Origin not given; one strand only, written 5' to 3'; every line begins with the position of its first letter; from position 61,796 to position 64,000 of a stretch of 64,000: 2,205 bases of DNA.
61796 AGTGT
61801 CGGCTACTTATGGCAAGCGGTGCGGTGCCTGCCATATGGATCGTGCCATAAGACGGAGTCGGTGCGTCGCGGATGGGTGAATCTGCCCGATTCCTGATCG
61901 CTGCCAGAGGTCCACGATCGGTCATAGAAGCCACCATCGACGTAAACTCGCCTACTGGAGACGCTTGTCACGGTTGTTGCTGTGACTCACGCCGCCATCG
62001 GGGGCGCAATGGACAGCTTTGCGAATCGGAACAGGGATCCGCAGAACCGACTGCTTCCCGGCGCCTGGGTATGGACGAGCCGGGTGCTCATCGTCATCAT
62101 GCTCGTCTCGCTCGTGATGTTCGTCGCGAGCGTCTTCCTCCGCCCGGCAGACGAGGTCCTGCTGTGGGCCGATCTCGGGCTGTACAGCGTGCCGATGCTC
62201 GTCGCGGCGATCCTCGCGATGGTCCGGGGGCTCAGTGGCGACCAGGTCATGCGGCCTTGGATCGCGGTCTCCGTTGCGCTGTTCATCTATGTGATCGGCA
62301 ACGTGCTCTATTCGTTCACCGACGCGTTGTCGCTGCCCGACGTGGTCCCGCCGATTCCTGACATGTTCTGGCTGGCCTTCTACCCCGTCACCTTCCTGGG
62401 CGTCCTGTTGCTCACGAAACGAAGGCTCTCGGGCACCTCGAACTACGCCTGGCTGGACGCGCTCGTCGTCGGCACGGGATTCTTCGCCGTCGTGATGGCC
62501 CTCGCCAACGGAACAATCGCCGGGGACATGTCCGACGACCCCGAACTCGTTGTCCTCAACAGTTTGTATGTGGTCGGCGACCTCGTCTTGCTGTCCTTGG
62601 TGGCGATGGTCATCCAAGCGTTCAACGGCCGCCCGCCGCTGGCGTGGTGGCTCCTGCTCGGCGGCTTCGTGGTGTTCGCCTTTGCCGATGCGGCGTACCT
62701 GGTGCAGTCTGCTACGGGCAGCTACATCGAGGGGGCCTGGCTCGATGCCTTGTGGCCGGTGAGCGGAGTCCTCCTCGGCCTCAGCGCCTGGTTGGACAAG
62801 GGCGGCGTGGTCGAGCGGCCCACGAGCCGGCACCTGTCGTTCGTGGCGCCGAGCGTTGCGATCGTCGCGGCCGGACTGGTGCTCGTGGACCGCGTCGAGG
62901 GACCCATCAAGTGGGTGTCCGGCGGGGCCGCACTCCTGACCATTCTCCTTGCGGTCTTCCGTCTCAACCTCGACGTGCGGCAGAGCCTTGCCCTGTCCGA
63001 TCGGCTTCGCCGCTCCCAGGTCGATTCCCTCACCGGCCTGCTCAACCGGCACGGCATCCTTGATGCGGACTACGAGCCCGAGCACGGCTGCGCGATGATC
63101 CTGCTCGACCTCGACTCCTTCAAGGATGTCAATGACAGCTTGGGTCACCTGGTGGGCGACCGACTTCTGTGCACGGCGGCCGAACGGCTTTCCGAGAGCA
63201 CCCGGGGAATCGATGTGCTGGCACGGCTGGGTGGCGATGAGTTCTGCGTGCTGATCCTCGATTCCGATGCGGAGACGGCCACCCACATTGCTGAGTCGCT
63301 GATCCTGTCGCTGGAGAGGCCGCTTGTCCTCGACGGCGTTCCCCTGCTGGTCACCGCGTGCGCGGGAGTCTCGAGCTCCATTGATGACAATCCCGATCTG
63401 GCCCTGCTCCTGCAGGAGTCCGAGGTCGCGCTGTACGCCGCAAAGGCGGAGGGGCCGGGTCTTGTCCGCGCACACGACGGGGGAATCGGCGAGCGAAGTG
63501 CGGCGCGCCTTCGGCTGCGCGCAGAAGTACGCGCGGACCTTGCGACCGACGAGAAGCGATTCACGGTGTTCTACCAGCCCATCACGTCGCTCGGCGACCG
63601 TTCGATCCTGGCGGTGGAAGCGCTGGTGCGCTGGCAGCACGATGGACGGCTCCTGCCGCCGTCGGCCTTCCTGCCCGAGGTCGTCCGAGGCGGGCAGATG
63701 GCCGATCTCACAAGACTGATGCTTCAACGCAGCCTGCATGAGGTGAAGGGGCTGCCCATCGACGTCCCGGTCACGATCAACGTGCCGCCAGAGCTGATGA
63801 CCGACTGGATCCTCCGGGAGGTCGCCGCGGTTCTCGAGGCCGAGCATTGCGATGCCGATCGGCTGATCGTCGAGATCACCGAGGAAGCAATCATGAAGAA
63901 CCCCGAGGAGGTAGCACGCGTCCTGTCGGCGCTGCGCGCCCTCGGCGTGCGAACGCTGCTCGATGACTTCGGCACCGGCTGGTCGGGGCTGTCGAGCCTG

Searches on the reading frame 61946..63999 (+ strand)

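Call 6: search_protein_families(library=pfam, proteins=[window:61946-63999:+], max_evalue=0.001)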
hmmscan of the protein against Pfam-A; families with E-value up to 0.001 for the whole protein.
window:61946-63999:+ (684 aa): 2 families
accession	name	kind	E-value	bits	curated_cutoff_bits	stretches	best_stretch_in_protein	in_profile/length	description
PF00563.25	EAL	-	3e-31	109.1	31.3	1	533-683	7-162/236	EAL domain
PF00990.26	GGDEF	-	9.3e-31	107.2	23.8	1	358-503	2-158/161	Diguanylate cyclase, GGDEF domain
